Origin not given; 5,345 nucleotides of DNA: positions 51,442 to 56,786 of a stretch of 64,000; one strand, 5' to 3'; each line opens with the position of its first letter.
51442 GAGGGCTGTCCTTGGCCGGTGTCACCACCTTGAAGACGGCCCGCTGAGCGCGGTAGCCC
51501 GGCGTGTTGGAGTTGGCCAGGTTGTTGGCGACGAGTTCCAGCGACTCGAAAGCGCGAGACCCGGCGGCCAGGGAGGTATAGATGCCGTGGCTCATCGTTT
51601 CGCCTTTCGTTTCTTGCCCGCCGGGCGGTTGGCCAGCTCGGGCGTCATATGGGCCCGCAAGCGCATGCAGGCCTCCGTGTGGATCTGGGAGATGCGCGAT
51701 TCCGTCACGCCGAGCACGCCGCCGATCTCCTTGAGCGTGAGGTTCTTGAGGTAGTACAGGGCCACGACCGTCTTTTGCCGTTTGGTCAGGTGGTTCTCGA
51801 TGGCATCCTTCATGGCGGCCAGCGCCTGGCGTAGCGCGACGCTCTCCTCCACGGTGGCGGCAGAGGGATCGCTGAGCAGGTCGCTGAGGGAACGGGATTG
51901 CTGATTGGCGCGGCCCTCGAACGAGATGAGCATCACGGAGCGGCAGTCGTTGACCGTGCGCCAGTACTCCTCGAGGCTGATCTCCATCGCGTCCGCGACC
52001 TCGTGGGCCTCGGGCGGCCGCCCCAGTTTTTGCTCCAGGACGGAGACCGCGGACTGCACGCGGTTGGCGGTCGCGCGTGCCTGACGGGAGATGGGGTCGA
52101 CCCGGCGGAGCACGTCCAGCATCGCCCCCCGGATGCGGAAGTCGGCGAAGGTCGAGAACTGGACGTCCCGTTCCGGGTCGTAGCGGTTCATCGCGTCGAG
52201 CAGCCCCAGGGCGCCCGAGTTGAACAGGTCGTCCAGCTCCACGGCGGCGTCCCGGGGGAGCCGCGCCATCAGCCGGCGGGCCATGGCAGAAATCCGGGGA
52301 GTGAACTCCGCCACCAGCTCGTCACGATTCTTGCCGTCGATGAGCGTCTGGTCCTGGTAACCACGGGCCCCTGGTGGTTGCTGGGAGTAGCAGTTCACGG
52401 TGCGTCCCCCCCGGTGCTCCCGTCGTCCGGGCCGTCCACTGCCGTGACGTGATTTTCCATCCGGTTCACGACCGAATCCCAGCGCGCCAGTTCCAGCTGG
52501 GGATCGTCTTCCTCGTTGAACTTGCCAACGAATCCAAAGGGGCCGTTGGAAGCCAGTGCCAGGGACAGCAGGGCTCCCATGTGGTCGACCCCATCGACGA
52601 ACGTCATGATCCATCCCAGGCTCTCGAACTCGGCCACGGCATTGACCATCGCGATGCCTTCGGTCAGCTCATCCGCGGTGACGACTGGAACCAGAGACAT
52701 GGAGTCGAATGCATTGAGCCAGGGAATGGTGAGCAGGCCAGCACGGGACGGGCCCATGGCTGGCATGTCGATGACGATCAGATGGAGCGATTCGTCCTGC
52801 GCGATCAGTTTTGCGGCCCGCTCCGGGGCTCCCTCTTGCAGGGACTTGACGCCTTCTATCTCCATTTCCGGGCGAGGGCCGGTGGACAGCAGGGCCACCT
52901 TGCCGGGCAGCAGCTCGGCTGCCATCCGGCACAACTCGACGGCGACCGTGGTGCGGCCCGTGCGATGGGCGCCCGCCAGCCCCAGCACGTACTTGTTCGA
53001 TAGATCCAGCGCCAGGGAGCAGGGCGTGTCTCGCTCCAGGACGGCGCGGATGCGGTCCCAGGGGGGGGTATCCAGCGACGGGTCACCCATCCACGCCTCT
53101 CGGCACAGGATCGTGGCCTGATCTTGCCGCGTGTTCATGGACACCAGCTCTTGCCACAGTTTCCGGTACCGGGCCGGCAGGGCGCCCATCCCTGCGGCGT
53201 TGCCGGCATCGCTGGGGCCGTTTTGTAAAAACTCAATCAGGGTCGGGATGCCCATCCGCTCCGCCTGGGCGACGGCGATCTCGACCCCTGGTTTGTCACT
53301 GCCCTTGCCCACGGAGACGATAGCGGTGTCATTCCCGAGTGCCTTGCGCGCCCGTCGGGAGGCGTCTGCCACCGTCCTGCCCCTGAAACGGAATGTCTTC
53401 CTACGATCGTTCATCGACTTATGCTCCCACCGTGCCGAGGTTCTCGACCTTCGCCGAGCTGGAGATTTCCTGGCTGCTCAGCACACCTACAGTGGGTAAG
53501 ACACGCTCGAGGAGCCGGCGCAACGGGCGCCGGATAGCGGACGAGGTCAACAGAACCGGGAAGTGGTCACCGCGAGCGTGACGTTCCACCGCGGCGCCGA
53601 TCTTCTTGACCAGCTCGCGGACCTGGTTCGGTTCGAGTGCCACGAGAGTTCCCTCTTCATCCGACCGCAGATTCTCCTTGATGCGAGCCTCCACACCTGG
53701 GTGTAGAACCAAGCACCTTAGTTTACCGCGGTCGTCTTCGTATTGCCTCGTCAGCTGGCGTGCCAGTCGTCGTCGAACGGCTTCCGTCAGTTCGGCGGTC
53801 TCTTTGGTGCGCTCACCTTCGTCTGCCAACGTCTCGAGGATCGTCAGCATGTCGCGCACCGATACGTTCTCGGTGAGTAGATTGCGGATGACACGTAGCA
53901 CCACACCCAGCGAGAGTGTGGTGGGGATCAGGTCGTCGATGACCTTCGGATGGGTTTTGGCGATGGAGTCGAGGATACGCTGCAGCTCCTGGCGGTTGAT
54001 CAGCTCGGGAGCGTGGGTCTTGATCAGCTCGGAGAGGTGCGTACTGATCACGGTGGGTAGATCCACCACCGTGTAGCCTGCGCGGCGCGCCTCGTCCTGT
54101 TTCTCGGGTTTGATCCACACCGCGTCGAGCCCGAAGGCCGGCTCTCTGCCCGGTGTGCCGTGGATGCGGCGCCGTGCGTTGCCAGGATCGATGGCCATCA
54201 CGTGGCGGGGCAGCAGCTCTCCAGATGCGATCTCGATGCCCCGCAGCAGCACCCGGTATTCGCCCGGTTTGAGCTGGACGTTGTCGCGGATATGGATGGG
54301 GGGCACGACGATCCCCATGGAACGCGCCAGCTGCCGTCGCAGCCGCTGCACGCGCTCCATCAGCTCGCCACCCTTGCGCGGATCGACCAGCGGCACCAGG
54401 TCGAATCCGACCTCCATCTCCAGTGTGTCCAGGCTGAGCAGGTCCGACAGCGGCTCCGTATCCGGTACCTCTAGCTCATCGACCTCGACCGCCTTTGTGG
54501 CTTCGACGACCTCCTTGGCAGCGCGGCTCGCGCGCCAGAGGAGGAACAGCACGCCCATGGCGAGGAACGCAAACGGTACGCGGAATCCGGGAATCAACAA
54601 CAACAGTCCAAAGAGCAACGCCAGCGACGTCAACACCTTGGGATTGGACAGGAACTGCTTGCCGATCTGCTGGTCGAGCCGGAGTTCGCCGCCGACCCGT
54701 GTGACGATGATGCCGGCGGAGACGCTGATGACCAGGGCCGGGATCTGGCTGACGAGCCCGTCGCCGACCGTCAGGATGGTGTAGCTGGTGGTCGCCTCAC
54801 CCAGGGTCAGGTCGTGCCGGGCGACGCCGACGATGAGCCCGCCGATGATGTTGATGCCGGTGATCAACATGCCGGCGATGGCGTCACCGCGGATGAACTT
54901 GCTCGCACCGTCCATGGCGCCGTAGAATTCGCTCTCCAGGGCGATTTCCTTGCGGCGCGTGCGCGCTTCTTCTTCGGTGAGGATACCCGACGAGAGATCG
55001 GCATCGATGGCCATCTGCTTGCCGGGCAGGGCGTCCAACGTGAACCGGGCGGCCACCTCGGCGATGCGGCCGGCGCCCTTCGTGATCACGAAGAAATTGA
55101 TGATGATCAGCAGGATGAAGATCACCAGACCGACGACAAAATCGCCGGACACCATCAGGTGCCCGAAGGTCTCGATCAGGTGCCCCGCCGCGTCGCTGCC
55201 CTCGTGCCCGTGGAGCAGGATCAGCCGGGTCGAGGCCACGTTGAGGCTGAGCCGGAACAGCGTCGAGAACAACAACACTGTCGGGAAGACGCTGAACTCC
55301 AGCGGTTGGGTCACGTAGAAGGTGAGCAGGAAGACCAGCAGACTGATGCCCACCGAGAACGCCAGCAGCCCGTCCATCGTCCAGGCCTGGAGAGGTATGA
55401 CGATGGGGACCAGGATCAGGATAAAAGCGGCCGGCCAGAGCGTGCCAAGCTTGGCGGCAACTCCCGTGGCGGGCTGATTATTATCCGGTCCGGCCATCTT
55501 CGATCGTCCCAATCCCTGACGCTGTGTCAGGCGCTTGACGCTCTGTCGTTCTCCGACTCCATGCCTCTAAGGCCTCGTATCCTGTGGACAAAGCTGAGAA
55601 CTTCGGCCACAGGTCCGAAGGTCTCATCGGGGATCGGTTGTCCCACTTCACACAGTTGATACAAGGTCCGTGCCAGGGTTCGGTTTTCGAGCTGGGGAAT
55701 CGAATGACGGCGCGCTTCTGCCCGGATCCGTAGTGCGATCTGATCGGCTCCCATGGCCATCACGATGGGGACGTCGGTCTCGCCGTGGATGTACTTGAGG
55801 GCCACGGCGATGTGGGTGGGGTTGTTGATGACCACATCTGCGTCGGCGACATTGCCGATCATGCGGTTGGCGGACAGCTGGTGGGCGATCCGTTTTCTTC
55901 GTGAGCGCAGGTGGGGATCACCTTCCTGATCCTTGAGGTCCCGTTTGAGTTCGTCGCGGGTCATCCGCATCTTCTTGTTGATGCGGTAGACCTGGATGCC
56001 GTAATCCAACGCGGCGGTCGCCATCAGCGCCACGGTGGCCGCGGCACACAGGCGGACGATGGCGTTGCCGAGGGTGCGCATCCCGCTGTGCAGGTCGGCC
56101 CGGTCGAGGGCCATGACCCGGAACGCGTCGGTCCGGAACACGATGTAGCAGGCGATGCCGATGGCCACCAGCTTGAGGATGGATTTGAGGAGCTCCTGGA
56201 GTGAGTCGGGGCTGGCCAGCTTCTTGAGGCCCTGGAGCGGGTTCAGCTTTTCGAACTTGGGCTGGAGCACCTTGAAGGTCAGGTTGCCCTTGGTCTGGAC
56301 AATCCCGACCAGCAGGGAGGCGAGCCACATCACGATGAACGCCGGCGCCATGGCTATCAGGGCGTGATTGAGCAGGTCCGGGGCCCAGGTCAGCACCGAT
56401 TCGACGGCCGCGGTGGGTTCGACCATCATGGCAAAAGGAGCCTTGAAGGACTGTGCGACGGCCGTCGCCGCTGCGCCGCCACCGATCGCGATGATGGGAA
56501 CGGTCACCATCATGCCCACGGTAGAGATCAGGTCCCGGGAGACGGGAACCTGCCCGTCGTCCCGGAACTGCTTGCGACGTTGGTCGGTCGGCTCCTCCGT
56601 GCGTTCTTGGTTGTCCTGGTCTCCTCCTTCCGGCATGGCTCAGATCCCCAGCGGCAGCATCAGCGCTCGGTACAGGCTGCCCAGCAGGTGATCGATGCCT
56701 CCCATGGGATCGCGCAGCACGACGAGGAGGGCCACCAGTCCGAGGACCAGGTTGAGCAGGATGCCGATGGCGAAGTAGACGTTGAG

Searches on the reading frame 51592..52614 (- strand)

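Call 7: search_protein_families(library=pfam, proteins=[window:51592-52614:-], max_evalue=0.001)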
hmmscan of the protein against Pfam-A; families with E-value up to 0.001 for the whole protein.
window:51592-52614:- (340 aa): 5 families
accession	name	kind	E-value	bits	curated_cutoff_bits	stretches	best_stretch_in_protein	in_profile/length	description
PF04545.22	Sigma70_r4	-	8.5e-17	60.9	24.1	1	275-321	4-50/50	Sigma-70, region 4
PF04539.22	Sigma70_r3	-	3.6e-11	43.5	25.3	1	182-258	2-77/78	Sigma-70 region 3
PF04542.20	Sigma70_r2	-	1.7e-10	40.9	24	1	100-171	1-67/71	Sigma-70 region 2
PF08281.18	Sigma70_r4_2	-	1.6e-06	28.1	25.7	1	274-309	9-44/54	Sigma-70, region 4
PF04297.20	UPF0122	-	0.0002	22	22.7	0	267-311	9-53/101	Putative helix-turn-helix protein, YlxM / p13 like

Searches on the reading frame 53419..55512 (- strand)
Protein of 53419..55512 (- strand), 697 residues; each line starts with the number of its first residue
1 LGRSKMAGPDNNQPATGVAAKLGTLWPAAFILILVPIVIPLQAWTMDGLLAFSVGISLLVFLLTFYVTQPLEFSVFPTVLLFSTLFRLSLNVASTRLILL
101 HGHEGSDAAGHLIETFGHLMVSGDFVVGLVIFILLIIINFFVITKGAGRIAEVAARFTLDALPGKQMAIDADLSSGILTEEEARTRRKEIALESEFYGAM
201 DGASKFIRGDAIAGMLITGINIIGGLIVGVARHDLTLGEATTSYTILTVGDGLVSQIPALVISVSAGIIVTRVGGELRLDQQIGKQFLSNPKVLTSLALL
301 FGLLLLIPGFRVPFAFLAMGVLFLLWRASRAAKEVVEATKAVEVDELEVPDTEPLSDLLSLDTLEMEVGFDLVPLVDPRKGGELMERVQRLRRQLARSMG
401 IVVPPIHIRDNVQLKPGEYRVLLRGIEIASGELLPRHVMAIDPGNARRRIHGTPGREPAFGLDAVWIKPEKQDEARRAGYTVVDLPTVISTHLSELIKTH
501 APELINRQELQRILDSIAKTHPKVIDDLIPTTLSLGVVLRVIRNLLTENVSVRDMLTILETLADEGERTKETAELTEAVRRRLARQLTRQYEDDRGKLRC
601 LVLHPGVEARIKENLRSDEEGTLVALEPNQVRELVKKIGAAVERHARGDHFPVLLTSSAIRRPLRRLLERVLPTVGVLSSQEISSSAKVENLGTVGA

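Call 7: search_protein_families(library=pfam, proteins=[window:53419-55512:-], max_evalue=0.001)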
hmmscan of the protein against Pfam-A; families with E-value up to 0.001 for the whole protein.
window:53419-55512:- (697 aa): 1 family
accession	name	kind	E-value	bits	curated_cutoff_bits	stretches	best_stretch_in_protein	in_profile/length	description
PF00771.25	FHIPEP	-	1.6e-255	850.1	29.1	1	33-687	1-656/657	FHIPEP family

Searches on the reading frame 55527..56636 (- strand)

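Call 8: search_protein_families(library=pfam, proteins=[window:55527-56636:-], max_evalue=0.001)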
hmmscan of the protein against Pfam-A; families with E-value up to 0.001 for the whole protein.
window:55527-56636:- (369 aa): 1 family
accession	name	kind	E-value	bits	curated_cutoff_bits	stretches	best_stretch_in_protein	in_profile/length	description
PF01312.24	Bac_export_2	-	2e-106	356.5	24.4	1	10-350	1-335/335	FlhB HrpN YscU SpaS Family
